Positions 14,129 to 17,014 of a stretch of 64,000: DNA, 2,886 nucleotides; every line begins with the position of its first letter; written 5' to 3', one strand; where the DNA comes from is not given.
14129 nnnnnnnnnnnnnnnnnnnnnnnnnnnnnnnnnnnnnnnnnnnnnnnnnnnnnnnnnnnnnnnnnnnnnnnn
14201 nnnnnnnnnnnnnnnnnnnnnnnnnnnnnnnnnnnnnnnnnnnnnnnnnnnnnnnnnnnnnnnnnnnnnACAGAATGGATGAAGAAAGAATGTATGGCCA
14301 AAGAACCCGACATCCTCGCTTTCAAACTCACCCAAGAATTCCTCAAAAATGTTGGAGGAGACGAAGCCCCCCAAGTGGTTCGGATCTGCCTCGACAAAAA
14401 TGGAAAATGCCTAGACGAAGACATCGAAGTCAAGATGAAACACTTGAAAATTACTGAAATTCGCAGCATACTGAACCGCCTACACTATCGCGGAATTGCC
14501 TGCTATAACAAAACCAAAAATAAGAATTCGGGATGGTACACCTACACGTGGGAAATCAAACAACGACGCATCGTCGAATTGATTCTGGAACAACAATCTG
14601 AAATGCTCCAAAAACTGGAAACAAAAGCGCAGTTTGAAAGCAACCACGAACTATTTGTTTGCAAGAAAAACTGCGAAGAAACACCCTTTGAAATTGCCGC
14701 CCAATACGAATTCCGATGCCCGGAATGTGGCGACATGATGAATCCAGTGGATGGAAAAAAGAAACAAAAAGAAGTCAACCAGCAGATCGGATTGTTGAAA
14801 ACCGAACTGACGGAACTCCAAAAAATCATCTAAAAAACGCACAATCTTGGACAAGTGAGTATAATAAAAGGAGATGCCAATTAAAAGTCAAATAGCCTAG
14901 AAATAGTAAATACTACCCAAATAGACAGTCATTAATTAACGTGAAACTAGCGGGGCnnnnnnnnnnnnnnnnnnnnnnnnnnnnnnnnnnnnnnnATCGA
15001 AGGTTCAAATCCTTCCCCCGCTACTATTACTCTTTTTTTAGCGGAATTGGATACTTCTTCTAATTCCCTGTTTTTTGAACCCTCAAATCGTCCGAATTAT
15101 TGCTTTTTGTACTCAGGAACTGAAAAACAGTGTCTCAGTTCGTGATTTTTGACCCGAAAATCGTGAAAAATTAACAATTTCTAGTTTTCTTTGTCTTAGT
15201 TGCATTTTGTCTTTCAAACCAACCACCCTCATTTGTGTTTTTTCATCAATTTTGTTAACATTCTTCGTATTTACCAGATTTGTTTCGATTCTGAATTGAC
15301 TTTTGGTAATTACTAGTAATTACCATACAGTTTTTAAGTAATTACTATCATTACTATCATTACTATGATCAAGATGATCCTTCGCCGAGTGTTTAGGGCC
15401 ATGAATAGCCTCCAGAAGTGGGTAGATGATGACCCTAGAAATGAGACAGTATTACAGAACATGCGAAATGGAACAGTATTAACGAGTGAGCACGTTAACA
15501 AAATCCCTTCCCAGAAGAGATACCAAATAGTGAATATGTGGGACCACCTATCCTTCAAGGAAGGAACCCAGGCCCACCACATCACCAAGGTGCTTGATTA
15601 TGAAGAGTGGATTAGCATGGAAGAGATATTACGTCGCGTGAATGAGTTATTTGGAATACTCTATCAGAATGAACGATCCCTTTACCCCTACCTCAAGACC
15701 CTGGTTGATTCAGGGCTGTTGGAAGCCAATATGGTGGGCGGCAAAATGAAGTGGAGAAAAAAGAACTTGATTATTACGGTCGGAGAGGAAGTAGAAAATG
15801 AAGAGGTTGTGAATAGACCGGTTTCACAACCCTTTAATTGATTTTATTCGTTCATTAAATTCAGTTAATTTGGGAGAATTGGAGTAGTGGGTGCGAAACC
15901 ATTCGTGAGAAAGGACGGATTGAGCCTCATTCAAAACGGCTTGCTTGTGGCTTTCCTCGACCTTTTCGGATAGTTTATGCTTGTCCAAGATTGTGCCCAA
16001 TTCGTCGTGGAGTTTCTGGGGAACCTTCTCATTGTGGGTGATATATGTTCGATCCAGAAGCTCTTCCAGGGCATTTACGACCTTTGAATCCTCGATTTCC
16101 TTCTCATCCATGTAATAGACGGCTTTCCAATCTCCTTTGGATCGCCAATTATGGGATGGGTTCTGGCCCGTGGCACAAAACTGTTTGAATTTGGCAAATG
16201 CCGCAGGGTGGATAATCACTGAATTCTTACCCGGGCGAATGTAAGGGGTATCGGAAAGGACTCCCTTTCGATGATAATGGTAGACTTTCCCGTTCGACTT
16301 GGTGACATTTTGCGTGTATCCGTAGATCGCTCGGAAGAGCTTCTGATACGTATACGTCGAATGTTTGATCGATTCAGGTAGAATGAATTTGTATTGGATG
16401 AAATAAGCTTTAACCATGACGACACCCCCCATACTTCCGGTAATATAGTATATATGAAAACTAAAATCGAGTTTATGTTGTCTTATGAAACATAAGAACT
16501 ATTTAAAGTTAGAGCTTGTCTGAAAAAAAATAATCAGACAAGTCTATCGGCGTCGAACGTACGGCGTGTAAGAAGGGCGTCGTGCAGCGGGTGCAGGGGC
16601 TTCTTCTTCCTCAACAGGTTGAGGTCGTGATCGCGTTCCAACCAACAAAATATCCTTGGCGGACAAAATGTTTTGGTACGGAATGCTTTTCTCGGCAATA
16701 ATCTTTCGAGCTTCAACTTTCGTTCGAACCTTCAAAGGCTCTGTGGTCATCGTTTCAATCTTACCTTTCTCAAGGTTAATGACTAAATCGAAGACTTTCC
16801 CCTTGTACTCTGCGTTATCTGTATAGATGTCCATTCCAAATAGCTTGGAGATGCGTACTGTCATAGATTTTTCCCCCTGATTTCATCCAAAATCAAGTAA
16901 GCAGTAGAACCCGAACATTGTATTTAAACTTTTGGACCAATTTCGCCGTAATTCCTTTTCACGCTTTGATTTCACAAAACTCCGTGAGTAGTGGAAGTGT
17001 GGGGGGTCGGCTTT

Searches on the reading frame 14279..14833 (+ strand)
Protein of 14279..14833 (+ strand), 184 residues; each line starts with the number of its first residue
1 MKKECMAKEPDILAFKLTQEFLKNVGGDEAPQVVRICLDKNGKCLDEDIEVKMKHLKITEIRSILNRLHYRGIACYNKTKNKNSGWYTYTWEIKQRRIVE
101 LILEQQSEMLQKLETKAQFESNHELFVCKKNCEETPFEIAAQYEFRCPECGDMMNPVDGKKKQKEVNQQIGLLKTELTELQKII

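Call 9: search_protein_families(library=pfam, proteins=[window:14279-14833:+], max_evalue=0.01)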
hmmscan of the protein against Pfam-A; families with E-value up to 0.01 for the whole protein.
window:14279-14833:+ (184 aa): 2 families
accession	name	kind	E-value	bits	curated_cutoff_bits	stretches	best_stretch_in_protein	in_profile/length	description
PF02002.24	TFIIE_alpha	-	7e-19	68.1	22.9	1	17-122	2-105/105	TFIIE alpha subunit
PF02150.21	Zn_ribbon_RPB9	-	0.0071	16.6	25.2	0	147-163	4-20/36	RNA polymerases M/15 Kd subunit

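Call 11: find_encoding_contigs(protein=window:14279-14833:+, flank=10000, max_places=10)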
Protein window:14279-14833:+ (184 aa): no gene with exactly this product is on record in the collection.

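Call 84: search_protein_families(library=ncbifam, proteins=[window:14279-14833:+], max_evalue=0.01)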
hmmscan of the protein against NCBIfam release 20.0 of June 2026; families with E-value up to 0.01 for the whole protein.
window:14279-14833:+ (184 aa): 4 families
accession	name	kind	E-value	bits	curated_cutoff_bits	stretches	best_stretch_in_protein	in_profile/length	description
NF004910.0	PRK06266.1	equivalog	2.3e-33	114.9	180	1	12-179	11-178/185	transcription initiation factor E subunit alpha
TIGR00373.1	TIGR00373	equivalog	1.2e-31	109.4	149.5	1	17-177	3-161/162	transcription factor E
NF053606.1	Sta1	subfamily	0.0018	18.3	80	1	32-102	24-93/100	Sta1 family transcriptional regulator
NF040939.2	trans_reg_lrs14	equivalog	0.0047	17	90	1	36-105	29-98/103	Lrs14 family HTH-type transcriptional regulator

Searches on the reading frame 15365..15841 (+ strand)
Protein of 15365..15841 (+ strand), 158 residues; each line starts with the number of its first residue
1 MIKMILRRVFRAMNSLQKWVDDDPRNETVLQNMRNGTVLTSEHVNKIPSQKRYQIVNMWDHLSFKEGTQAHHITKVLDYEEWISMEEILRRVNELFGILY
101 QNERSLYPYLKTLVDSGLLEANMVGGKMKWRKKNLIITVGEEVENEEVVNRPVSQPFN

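Call 9: search_protein_families(library=pfam, proteins=[window:15365-15841:+], max_evalue=0.01)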
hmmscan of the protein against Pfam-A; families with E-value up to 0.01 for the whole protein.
window:15365-15841:+ (158 aa): 1 family
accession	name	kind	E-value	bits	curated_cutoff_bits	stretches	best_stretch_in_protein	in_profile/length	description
PF03551.20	PadR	-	0.00073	19.9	27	1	87-125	14-53/75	Transcriptional regulator PadR-like family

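Call 65: search_solved_structures(query=A4, max_evalue=10, show_alignments=2)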
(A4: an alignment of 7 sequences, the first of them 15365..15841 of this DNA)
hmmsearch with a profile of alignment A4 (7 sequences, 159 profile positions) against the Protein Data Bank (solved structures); distinct sequences matched with E-value up to 10: 3.
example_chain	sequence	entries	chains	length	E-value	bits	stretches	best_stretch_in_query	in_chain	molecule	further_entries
6qfd_A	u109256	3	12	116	0.46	13.5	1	87-124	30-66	DNA-binding protein | hsRosR DNA binding protein | DNA binding protein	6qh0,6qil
6qua_A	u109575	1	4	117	0.47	13.5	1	87-124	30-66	hsRosR-DNA binding protein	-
6ez1_A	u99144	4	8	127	0.52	13.3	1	87-124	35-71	DNA binding protein | HALOPHILIC WINGED-HELIX-TURN-HELIX DNA BINDING PROTEIN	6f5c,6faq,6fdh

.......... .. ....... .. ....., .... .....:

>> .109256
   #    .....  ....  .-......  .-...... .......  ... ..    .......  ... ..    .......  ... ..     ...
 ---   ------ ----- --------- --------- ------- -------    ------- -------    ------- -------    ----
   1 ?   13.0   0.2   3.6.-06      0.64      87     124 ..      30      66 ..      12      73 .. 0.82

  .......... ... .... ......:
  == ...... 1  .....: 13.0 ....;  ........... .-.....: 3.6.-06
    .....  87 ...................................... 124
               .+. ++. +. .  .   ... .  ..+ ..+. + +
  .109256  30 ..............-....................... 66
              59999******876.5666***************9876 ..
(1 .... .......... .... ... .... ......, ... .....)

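Call 66: search_protein_families(library=pfam, alignment_id=A4, max_evalue=1)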
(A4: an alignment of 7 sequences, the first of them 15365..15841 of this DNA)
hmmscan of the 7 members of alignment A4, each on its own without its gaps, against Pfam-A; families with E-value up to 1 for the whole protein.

A. member 1, window:15365-15841:+ (158 aa): 1 family
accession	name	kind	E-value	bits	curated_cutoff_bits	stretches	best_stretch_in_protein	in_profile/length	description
PF03551.20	PadR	-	0.00073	19.9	27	1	87-125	14-53/75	Transcriptional regulator PadR-like family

B. families by the number of members that match (of 7 scanned): 4 families
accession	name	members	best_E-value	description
PF03551.20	PadR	7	0.0002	Transcriptional regulator PadR-like family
PF04182.18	B-block_TFIIIC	2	0.026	B-block binding subunit of TFIIIC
PF12728.13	HTH_17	1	0.019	Helix-turn-helix domain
PF10213.14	MRP-S28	1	0.14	Mitochondrial ribosomal subunit protein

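Call 84: search_protein_families(library=ncbifam, proteins=[window:15365-15841:+], max_evalue=0.01)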
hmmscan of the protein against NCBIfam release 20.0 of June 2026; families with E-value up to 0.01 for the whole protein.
window:15365-15841:+ (158 aa): 0 families

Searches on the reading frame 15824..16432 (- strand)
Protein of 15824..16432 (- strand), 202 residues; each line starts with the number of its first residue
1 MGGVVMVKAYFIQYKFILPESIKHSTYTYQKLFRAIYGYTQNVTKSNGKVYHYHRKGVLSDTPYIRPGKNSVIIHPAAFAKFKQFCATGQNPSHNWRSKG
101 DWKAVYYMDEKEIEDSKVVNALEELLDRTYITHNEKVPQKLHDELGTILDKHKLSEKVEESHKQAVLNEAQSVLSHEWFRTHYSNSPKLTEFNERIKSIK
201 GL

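Call 9: search_protein_families(library=pfam, proteins=[window:15824-16432:-], max_evalue=0.01)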
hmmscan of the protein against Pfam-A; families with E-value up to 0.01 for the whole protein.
window:15824-16432:- (202 aa): 1 family
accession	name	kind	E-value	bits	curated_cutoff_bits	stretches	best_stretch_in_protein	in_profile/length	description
PF24659.1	DUF7648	-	0.009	16.7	27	0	23-54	12-43/63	Domain of unknown function (DUF7648)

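Call 83: search_solved_structures(query=A7, max_evalue=10, show_alignments=1)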
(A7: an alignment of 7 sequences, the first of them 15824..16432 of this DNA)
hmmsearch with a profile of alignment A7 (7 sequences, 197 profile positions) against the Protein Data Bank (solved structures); distinct sequences matched with E-value up to 10: 0.

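Call 84: search_protein_families(library=ncbifam, proteins=[window:15824-16432:-], max_evalue=0.01)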
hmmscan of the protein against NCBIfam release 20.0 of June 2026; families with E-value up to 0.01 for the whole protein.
window:15824-16432:- (202 aa): 0 families

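Call 89: predict_structure(protein=window:15824-16417:-)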
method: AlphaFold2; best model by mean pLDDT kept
length: 197 residues; sequences in the alignment: 1
mean_pLDDT: 40.0   pTM: 0.31
mean pLDDT of the five models: 40.0, 39.5, 36.4, 34.5, 31.7
residues with pLDDT >= 90: 0; 70-90: 0; 50-70: 56; < 50: 141
segments of 3 or more residues with pLDDT < 50: 1-131, 149-153, 194-197
pLDDT, mean of each block of 10 residues (from residue 1): 24 29 29 28 25 25 33 43 36 30 32 45 37 56 54 51 62 60 56 50
secondary structure, 60 per line:
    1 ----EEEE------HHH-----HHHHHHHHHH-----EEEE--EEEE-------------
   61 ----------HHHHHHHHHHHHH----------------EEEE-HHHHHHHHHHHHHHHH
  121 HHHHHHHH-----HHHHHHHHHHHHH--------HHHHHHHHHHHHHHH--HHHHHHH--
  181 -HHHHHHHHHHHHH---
elements in order: E5-8 H23-32 E38-41 E44-47 H71-83 E100-103 H105-128 H134-146 H155-169 H172-178 H182-194

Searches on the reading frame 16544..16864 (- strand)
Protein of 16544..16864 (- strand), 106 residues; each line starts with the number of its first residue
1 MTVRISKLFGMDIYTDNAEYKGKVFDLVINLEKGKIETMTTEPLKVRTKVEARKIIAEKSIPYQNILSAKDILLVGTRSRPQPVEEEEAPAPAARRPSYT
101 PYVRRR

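Call 10: search_protein_families(library=pfam, proteins=[window:16544-16864:-], max_evalue=0.01)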
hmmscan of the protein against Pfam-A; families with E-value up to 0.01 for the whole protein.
window:16544-16864:- (106 aa): 1 family
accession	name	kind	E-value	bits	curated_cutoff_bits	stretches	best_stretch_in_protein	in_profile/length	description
PF05239.21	PRC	-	2.1e-06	28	21.2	1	3-74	4-70/78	PRC-barrel domain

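Call 84: search_protein_families(library=ncbifam, proteins=[window:16544-16864:-], max_evalue=0.01)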
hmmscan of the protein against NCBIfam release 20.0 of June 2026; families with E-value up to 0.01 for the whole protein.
window:16544-16864:- (106 aa): 0 families
